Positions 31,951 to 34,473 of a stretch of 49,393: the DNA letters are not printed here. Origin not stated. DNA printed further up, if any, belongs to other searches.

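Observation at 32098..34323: Heme A synthase (CtaA/COX15) fused in frame to a type II NADH dehydrogenase - a possible self-sufficient heme A synthase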

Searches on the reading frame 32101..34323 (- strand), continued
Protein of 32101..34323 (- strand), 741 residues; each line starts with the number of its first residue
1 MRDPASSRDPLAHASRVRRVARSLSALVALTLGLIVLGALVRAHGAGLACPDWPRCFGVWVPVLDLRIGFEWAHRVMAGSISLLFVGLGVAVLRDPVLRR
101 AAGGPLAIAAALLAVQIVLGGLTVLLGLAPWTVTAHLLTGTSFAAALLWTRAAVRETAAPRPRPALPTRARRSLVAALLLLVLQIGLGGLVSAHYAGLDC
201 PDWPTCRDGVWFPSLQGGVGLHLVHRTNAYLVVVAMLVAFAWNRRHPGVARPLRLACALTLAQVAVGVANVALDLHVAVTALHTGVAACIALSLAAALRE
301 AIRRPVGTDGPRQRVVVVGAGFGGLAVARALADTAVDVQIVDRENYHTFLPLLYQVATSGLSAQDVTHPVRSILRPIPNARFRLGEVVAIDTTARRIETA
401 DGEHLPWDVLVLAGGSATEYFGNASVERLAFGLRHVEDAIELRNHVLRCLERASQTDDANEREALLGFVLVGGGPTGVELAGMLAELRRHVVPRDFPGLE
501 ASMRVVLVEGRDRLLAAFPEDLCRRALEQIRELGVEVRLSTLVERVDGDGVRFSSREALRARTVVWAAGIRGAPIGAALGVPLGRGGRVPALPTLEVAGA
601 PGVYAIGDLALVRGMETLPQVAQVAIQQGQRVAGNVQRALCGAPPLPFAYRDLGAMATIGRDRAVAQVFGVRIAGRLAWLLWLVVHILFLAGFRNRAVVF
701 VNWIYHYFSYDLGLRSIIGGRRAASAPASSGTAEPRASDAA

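Call 10: find_encoding_contigs(protein=P0072, flank=8000, max_places=2)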
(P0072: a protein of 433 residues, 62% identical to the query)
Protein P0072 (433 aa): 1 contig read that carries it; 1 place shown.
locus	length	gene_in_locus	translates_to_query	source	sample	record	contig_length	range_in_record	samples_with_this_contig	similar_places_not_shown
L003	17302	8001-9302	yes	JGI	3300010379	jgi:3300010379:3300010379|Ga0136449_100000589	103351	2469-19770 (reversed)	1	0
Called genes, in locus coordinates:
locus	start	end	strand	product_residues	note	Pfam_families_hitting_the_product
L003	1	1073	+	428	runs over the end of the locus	PF00285:Citrate_synt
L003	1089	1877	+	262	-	PF01063:Aminotran_4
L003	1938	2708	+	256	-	PF00106:adh_short, PF08659:KR (weak), PF13561:adh_short_C2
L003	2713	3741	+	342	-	PF00296:Bac_luciferase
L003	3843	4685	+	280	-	PF01370:Epimerase (weak), PF08338:DUF1731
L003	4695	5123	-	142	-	-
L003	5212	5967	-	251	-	PF01061:ABC2_membrane, PF12679:ABC2_membrane_2 (weak), PF12730:ABC2_membrane_4, PF12698:ABC2_membrane_3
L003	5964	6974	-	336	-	PF00005:ABC_tran, PF13304:AAA_21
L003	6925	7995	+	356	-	PF02628:COX15-CtaA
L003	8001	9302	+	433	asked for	PF01266:DAO (faint), PF01494:FAD_binding_3 (faint), PF07992:Pyr_redox_2, PF13450:NAD_binding_8 (weak), PF13454:NAD_binding_9 (faint), PF00070:Pyr_redox (weak), PF22366:NDH2_C (weak)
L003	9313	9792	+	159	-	-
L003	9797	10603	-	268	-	PF06966:DUF1295, PF02544:Steroid_dh (weak)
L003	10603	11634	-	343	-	PF01553:Acyltransferase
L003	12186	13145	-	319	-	PF03706:LPG_synthase_TM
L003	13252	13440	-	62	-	PF05532:CsbD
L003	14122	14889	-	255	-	PF11999:Ice_binding, PF07589:PEP_exosort_dom (weak)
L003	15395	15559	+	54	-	-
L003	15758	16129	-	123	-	-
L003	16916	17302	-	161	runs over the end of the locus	PF01243:PNPOx_N, PF12900:Pyridox_ox_2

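Call 11: find_encoding_contigs(protein=P0059, flank=8000, max_places=2)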
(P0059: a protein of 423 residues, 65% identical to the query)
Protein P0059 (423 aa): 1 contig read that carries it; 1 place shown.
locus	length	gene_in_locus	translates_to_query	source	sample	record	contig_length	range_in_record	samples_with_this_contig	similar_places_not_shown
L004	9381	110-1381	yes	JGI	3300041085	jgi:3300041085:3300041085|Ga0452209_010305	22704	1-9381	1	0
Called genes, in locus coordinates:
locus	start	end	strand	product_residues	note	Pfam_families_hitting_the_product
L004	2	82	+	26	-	?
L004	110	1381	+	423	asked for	PF01266:DAO (faint), PF07992:Pyr_redox_2, PF00070:Pyr_redox (weak), PF22366:NDH2_C (weak)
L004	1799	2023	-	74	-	PF00171:Aldedh (weak)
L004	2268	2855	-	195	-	PF01521:Fe-S_biosyn, PF01106:NifU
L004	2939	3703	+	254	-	PF19842:YqeC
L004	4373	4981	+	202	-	-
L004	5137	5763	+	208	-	-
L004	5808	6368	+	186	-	-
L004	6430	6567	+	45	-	-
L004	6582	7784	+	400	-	PF25919:BSH_CusB (faint), PF25973:BSH_CzcB (weak), PF25917:BSH_RND, PF25876:HH_MFP_RND, PF25878:HH_AAEA_pHBA (weak), PF25954:Beta-barrel_RND_2, PF25990:Beta-barrel_YknX, PF25975:CzcB_C (weak)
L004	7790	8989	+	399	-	PF12704:MacB_PCD, PF02687:FtsX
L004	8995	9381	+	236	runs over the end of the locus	PF00005:ABC_tran, PF02463:SMC_N (faint), PF13304:AAA_21 (weak)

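Call 12: find_encoding_contigs(protein=P0081, flank=8000, max_places=2)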
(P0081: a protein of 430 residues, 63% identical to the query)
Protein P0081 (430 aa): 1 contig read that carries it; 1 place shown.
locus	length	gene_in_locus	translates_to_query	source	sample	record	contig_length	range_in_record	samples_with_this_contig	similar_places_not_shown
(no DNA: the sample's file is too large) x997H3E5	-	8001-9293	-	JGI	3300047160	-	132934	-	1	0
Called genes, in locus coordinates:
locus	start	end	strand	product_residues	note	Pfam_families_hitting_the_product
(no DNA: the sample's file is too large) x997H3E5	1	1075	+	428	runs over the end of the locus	PF00285:Citrate_synt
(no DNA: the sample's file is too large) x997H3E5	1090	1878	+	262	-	PF01063:Aminotran_4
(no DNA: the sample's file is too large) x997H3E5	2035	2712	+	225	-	PF00106:adh_short, PF13561:adh_short_C2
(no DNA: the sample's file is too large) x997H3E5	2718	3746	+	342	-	PF00296:Bac_luciferase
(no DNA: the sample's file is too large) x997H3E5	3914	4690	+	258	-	PF01370:Epimerase, PF08338:DUF1731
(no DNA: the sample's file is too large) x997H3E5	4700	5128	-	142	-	-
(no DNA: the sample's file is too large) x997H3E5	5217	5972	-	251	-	PF01061:ABC2_membrane, PF12679:ABC2_membrane_2, PF12730:ABC2_membrane_4 (weak), PF12698:ABC2_membrane_3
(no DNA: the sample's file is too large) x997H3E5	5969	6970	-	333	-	PF00005:ABC_tran, PF13304:AAA_21, PF13732:DrrA1-3_C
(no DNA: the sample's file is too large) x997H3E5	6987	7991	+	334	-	PF02628:COX15-CtaA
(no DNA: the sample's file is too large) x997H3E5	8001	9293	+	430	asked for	PF00070:Pyr_redox (faint), PF01266:DAO (faint), PF07992:Pyr_redox_2, PF13450:NAD_binding_8 (weak), PF13454:NAD_binding_9 (faint), PF22366:NDH2_C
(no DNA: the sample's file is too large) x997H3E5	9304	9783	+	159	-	-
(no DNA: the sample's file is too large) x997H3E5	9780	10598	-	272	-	PF06966:DUF1295, PF02544:Steroid_dh (weak)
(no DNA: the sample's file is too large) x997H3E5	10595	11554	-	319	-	PF01553:Acyltransferase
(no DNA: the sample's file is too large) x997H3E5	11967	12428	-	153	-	PF07681:DoxX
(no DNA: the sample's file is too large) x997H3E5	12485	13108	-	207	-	PF04542:Sigma70_r2, PF08281:Sigma70_r4_2 (weak)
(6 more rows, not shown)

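Call 17: find_related_loci(query=A1, collection=genome_contigs, flank=6000)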
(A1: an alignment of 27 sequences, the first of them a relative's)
Query A1 (741 aa) in genome_contigs; peptide patterns used: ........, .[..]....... (x = any residue, [..] = any of these).
600 stretches matched a pattern (row limit reached: there are more); 587 encode a relative of the query (tblastn E <= 1e-3); the best 80 are kept; 80 distinct loci.
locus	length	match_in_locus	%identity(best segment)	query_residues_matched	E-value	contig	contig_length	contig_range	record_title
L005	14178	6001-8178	71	2-722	0e+0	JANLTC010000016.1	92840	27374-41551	MAG: Deltaproteobacteria bacterium isolate OTE_25_metabat_248 OTE_25_k141_478779, whole genome shotgun sequence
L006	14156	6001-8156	63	5-718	0e+0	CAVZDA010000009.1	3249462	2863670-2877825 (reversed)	MAG: uncultured delta proteobacterium isolate MFD00822.bin.2.186 genome assembly, contig: contig_47502, whole genome sho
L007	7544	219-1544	51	289-730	8e-120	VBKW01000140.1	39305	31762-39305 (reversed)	MAG: Deltaproteobacteria bacterium isolate DP_19 14_0903_13_30cm_scaffold_1568460, whole genome shotgun sequence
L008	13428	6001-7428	50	257-738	4e-119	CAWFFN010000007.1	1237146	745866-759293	MAG: uncultured delta proteobacterium isolate MFD00822.bin.1.250 genome assembly, contig: contig_39968, whole genome sho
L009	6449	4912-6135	51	312-718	7e-114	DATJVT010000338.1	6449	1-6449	MAG TPA_asm: Terriglobia bacterium isolate SMAG_U15080 k141_167455, whole genome shotgun sequence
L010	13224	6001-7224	48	312-718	7e-111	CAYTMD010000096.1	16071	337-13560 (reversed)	MAG TPA_asm: uncultured Acidobacteriota bacterium isolate binchicken_co3_23 genome assembly, contig: NODE_11760_length_1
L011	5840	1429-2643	48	306-708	3e-110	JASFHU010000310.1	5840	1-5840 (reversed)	MAG: Anaerolineae bacterium isolate D0608S02metaG_Bin_207 D0608S02metaG_FD_scaffold_5956_c1, whole genome shotgun sequen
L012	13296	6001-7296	44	309-740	5e-108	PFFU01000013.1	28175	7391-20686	MAG: Candidatus Aquicultor secundus isolate CG17_big_fil_post_rev_8_21_14_2_50_50_24 CG17_8_21_14_2.50_scaffold_653_c, w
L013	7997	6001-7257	44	312-729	4e-108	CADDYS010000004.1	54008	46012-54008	unidentified bacterium isolate 10 genome assembly, contig: NODE_279_length_54008_cov_18.679590, whole genome shotgun seq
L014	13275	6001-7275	47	313-735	5e-107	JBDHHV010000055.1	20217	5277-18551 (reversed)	MAG: Gemmatimonadota bacterium isolate M8-62_Bin_309 M8-62_Bin_309_scaffold_10186, whole genome shotgun sequence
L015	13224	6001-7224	49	312-718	4e-107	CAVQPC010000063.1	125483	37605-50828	MAG: uncultured candidate division NC10 bacterium isolate MFD01299.bin.2.79 genome assembly, contig: contig_53857, whole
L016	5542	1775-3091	45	312-741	3e-106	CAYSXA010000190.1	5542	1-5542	MAG TPA_asm: uncultured Anaerolineaceae bacterium isolate binchicken_co64_138 genome assembly, contig: NODE_9883_length_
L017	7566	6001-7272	44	299-720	9e-104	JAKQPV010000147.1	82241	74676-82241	MAG: Spirochaetota bacterium isolate USMO_maxbin.118 k141_24406, whole genome shotgun sequence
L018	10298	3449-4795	45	288-731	2e-102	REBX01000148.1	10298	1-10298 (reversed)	MAG: Gemmatimonadales bacterium isolate LCM1.Bin49 NODE_8765_length_10298_cov_6.8109, whole genome shotgun sequence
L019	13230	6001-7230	46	314-722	1e-102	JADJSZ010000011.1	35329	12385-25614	MAG: Candidatus Hadersleviella danica isolate Hade_MAXAC.236_sub tig00015063-10-353790, whole genome shotgun sequence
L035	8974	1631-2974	40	289-726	8e-94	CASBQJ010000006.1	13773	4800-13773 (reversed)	MAG: uncultured cyanobacterium isolate PMM_0085 genome assembly, contig: PMM_0085_000000000006, whole genome shotgun seq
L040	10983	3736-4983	41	313-719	8e-91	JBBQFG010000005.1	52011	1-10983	MAG: Elainellales cyanobacterium isolate Co_metawrap_1042 Cmw_1042_k141_6924861_length_52011_cov_174.9732, whole genome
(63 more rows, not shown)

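Call 33: search_protein_representatives(protein=window:32101-34323:-)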
Query: 741 residues. Proteins with E-value up to 0.001 (for the whole library): 30913; up to 1e-10: 15549; up to 1e-30: 2879. The best 150 are listed.
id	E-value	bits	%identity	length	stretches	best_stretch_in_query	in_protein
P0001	0.0e+00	1603.3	100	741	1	1-741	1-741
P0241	2.0e-123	429.6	52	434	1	314-737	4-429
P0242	9.0e-111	387.8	46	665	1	305-720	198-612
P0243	3.7e-110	385.7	47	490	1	307-721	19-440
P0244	1.6e-109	383.6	50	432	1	314-722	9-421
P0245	1.1e-108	380.9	49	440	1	314-726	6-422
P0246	2.3e-108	379.8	49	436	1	307-727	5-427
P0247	1.6e-106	373.7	43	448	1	312-733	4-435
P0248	1.4e-105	370.6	44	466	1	307-719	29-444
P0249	2.2e-103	363.4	46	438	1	311-724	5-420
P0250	4.7e-102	359.0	44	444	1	313-721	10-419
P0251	8.7e-102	358.1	45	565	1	303-717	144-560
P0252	7.8e-101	354.9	42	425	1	307-721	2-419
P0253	2.4e-100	353.4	43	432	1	313-727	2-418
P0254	2.0e-99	350.3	44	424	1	310-724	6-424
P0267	1.4e-95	337.6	46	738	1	312-740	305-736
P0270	4.3e-95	336.0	45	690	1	291-723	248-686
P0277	1.2e-93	331.2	44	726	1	313-720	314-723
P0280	2.1e-93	330.4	39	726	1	152-722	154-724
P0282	2.6e-93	330.1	43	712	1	264-729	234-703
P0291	2.7e-91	323.4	45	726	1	312-722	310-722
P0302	4.3e-89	316.1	46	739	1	311-720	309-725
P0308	4.4e-88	312.8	44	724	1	289-719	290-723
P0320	1.8e-86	307.4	40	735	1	314-711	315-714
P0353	3.3e-84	300.0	40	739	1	314-717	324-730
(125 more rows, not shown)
